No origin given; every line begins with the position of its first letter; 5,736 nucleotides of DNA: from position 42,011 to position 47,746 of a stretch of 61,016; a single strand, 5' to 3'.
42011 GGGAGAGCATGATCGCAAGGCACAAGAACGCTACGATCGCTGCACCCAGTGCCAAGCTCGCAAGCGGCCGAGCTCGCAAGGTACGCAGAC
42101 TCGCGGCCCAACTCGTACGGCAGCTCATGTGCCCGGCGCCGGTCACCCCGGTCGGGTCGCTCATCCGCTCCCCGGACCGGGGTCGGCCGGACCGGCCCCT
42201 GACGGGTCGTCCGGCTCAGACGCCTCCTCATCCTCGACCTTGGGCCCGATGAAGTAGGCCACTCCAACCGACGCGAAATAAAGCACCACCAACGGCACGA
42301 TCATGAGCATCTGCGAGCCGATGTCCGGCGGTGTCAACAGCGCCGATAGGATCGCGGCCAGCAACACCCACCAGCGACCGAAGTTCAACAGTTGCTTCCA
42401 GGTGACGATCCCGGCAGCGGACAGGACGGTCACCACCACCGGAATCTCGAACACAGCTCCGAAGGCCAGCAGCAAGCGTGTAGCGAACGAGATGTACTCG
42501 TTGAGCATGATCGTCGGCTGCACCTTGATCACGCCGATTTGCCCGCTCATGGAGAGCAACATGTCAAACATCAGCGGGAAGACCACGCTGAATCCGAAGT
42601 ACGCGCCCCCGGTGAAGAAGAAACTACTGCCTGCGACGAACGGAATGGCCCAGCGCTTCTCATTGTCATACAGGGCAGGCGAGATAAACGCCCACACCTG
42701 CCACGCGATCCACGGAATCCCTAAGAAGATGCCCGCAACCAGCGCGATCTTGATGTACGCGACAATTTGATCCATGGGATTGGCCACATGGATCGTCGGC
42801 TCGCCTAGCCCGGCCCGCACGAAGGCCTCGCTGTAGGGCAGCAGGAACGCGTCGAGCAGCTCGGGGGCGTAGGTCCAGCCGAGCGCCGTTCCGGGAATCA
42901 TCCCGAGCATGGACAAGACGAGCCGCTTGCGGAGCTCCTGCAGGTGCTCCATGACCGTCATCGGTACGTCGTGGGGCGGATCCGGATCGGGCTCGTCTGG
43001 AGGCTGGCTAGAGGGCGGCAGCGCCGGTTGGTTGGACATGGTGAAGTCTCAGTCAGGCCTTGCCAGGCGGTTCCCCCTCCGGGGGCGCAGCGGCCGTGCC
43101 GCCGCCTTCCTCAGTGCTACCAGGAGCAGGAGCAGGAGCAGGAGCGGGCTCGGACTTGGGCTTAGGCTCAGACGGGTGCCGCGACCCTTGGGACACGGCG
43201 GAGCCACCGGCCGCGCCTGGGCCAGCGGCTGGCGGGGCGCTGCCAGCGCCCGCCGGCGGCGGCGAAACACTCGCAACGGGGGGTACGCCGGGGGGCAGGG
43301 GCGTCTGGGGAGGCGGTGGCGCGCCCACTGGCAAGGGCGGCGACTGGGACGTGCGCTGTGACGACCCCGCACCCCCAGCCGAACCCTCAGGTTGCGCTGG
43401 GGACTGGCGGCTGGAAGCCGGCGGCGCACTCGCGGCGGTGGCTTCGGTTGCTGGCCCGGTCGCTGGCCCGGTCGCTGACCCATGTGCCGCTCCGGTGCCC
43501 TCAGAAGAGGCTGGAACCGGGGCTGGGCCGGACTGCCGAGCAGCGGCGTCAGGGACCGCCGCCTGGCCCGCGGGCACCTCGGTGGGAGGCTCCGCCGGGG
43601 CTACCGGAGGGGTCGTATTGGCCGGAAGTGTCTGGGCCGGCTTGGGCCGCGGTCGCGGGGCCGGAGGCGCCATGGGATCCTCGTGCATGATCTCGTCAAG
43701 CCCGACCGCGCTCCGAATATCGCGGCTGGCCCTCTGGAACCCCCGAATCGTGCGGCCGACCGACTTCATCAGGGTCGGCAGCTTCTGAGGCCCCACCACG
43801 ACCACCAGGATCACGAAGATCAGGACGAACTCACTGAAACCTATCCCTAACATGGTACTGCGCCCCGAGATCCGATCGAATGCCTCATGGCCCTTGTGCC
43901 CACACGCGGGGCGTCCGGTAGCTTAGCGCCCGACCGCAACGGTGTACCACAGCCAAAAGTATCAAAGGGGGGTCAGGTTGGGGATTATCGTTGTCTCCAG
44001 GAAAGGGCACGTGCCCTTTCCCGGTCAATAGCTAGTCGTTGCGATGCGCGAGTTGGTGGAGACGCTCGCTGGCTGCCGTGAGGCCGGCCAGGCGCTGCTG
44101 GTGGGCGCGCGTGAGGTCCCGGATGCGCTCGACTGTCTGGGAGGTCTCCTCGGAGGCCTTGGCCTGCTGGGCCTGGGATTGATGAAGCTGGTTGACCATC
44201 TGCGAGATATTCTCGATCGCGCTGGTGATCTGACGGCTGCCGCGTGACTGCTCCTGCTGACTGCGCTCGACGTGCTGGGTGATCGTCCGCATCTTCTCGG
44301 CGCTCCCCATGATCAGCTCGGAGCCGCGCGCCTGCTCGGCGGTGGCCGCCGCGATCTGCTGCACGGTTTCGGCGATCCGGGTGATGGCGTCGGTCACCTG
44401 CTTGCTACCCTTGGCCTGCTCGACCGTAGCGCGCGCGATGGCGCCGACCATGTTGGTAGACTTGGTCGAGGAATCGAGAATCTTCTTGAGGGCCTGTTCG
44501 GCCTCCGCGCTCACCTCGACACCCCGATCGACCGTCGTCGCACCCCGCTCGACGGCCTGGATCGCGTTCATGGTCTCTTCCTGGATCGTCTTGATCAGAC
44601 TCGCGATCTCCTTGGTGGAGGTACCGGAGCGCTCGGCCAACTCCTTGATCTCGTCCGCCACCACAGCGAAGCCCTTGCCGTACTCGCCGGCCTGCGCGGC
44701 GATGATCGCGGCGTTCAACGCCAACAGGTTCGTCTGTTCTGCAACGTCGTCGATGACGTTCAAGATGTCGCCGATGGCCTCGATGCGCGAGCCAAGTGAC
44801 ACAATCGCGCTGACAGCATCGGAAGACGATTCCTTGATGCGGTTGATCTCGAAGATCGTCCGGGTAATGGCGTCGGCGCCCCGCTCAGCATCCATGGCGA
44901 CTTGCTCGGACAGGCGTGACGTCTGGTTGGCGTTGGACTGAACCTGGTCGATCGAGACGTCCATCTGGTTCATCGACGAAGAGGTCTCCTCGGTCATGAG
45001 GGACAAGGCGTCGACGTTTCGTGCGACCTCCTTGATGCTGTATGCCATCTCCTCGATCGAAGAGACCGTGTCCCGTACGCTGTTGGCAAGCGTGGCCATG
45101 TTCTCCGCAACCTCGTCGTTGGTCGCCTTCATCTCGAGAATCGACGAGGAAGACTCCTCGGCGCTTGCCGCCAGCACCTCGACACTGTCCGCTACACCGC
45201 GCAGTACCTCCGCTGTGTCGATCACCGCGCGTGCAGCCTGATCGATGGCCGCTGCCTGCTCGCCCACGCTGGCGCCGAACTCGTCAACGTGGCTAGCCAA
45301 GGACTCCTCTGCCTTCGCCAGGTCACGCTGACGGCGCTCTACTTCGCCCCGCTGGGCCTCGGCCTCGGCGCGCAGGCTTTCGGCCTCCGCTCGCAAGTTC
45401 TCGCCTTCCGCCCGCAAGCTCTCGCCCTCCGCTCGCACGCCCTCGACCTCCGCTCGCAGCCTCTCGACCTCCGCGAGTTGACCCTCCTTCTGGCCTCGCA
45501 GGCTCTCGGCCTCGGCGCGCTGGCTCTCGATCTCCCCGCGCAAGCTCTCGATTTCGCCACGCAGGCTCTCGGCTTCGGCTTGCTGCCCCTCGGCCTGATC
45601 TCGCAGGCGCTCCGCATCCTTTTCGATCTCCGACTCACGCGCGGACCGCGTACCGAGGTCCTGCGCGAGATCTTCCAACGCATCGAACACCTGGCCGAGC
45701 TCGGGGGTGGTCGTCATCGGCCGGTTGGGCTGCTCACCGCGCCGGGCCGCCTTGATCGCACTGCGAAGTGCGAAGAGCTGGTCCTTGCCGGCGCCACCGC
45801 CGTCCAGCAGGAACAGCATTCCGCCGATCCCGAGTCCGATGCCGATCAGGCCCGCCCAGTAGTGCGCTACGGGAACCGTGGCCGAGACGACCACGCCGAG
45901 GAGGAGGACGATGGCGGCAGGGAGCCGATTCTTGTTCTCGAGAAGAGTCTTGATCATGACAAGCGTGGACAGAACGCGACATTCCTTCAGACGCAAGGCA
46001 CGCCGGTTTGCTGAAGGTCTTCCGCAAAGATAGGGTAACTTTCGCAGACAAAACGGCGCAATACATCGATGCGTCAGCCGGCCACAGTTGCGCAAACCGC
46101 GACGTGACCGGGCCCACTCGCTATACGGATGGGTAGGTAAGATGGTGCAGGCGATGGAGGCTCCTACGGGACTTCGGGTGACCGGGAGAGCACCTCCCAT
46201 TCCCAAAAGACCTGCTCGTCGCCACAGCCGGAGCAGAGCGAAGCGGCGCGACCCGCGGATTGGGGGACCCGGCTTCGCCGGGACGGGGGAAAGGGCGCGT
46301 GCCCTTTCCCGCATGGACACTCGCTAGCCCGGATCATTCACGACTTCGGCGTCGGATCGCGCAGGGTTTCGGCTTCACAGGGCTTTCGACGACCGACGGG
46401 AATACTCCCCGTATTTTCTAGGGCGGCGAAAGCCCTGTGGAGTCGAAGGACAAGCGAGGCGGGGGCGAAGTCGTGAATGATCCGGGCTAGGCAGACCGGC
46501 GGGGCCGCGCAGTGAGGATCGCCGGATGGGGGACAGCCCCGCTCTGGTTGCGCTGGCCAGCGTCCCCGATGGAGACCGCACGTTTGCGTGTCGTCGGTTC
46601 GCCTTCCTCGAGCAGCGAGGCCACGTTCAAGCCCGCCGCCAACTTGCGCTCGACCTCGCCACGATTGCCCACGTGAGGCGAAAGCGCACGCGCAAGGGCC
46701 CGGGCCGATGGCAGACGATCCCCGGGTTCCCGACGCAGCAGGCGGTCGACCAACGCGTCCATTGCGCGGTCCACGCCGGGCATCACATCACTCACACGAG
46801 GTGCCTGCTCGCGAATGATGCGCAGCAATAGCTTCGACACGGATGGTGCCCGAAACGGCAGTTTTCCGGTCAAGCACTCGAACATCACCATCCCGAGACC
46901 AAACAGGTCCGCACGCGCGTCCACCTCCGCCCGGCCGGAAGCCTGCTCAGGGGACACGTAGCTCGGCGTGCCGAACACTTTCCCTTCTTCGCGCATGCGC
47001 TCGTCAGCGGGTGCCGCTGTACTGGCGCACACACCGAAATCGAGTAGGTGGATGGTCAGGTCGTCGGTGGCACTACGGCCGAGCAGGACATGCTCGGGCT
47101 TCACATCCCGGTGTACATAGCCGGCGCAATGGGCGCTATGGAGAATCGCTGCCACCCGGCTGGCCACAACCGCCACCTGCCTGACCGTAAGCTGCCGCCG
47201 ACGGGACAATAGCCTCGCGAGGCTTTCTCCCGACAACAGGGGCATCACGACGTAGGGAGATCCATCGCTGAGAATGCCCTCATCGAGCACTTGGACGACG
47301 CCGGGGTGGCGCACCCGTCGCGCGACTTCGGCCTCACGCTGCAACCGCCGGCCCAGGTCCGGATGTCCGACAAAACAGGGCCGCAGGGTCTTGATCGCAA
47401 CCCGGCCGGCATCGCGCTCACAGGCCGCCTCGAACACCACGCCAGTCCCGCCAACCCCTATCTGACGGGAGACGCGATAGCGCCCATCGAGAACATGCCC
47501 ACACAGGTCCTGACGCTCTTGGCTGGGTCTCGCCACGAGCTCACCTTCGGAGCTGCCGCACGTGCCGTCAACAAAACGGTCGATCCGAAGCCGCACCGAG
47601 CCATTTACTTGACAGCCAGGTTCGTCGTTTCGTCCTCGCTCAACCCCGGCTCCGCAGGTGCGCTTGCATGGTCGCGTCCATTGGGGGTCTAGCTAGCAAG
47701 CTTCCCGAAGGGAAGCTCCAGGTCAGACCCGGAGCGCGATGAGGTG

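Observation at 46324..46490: Dense family of about 167-bp hairpin-forming inverted-repeat elements (MITE-like), at least 11 copies or remnants in 61 kb and no transposase in sight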

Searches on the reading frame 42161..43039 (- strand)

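Call 64: search_protein_families(library=pfam, proteins=[window:42161-43039:-], max_evalue=0.00001)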
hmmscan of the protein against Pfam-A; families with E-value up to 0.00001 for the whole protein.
window:42161-43039:- (292 aa): 1 family
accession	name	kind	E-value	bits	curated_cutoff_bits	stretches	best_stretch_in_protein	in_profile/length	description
PF00902.23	TatC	-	1.4e-60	205.2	25.1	1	31-249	1-208/208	Sec-independent protein translocase protein (TatC)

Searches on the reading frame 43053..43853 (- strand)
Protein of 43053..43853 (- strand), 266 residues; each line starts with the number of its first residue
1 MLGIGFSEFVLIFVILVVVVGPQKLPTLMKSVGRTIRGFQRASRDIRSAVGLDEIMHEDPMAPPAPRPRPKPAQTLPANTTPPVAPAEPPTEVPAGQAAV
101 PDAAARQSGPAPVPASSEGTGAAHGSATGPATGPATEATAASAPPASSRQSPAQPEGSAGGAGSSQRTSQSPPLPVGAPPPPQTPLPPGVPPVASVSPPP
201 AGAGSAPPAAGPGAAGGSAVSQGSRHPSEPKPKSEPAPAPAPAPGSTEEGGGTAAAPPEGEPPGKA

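Call 64: search_protein_families(library=pfam, proteins=[window:43053-43853:-], max_evalue=0.00001)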
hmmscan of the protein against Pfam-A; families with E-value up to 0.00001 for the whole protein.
window:43053-43853:- (266 aa): 1 family
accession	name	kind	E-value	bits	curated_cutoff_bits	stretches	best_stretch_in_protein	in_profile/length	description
PF02416.21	TatA_B_E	-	2.2e-11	43.3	21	1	4-46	1-43/53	mttA/Hcf106 family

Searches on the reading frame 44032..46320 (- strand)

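Call 13: search_protein_families(library=pfam, proteins=[window:44032-46320:-])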
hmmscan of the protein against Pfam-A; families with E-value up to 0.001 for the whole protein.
window:44032-46320:- (762 aa): 3 families
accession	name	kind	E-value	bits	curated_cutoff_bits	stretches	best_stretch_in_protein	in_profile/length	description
PF00015.26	MCPsignal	-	1.4e-46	158.9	34.6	1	470-651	3-170/172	Methyl-accepting chemotaxis protein (MCP) signalling domain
PF10473.14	CENP-F_leu_zip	-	3.3e-06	27.6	34.5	1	239-329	8-98/140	Leucine-rich repeats of kinetochore protein Cenp-F/LEK1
PF02183.23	HALZ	-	0.0008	20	28.1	0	286-319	8-41/43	Homeobox associated leucine zipper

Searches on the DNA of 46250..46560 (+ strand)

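Call 76: search_rna_families(source=window, start=46250, end=46560, threshold=evalue, max_evalue=1)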
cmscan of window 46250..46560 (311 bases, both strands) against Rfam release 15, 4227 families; matches with E-value up to 1: 2.
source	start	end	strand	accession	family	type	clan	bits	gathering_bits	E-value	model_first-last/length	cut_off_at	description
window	46265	46450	+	RF01773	rpsL_pseudo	Cis-reg; leader;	-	23.6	70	0.0071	1-128/128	no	Pseudomonas rpsL leader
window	46265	46470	+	RF03108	Methylosinus-1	Gene; sRNA;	-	14.1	145.1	0.35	1-214/214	no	Methylosinus-1 RNA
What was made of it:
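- On Any Rfam RNA family: The best sub-threshold hit scored 23.6 bits against a cut-off of 70 (call 76).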

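Call 77: search_dna_similar(query=window:46324-46490:+, collection=plasmids, mode=distant, max_evalue=0.01, max_rows=15)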
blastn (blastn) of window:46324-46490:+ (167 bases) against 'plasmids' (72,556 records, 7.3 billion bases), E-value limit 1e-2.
No match.

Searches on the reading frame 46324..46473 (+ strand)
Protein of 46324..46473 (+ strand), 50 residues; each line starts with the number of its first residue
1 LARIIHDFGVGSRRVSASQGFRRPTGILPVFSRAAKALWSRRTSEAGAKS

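Call 74: find_homologous_proteins(query=A3, max_evalue=0.01)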
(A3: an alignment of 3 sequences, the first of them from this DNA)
Query A3 (3 sequences) (50 aa, profile of the alignment): 1 proteins with E <= 0.01 among 1 candidates.
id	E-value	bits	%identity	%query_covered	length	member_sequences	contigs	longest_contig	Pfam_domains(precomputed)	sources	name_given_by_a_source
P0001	1.8e-9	55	92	50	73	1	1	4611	-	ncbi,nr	ncbi:MAG: hypothetical protein OXU20_37335, partial [Myxococcales bacterium]|nr:hypothetical protein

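Call 75: find_encoding_contigs(protein=P0001, flank=5000, max_places=5)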
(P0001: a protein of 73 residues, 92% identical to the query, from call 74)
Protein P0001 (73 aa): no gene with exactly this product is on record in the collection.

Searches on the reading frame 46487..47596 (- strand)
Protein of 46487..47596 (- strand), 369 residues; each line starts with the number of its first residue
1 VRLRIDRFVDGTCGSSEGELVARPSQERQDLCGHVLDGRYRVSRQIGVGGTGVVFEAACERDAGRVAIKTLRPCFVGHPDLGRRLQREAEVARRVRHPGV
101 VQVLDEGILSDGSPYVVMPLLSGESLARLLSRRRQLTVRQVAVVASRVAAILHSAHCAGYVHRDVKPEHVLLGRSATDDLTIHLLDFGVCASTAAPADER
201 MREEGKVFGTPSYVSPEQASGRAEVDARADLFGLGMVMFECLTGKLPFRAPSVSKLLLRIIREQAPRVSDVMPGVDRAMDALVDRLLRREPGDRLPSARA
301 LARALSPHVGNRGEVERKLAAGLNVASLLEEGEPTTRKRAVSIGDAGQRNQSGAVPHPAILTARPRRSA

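Call 13: search_protein_families(library=pfam, proteins=[window:46487-47596:-])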
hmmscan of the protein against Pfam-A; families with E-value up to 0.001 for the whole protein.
window:46487-47596:- (369 aa): 3 families
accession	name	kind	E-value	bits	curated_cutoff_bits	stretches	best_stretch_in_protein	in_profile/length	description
PF00069.31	Pkinase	-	1.1e-36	127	31.7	1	40-301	1-258/263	Protein kinase domain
PF07714.23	PK_Tyr_Ser-Thr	-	1.4e-21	77.4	23.1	1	42-294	3-248/258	Protein tyrosine and serine/threonine kinase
PF06293.20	Kdo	-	2.6e-05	24.2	21.3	1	124-195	103-174/207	Lipopolysaccharide kinase (Kdo/WaaP) family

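Call 14: find_encoding_contigs(protein=window:46487-47596:-, flank=3000, max_places=4)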
Protein window:46487-47596:- (369 aa): 2 contigs read that carry it; 2 places shown.
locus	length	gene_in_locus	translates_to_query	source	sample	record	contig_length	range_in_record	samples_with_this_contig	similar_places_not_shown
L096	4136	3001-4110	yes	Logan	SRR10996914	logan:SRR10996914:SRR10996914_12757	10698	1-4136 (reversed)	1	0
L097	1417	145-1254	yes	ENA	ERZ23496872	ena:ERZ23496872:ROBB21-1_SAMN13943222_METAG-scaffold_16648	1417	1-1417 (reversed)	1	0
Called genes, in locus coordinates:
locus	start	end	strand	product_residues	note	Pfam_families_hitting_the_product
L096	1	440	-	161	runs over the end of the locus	PF00255:GSHPx, PF00578:AhpC-TSA (weak)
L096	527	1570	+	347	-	PF05175:MTS (weak), PF02390:Methyltransf_4 (faint), PF08241:Methyltransf_11 (faint), PF13649:Methyltransf_25, PF13847:Methyltransf_31 (weak)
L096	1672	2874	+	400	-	PF01555:N6_N4_Mtase (weak), PF01170:UPF0020 (weak)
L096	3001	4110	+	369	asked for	PF00069:Pkinase, PF07714:PK_Tyr_Ser-Thr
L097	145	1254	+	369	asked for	PF00069:Pkinase, PF07714:PK_Tyr_Ser-Thr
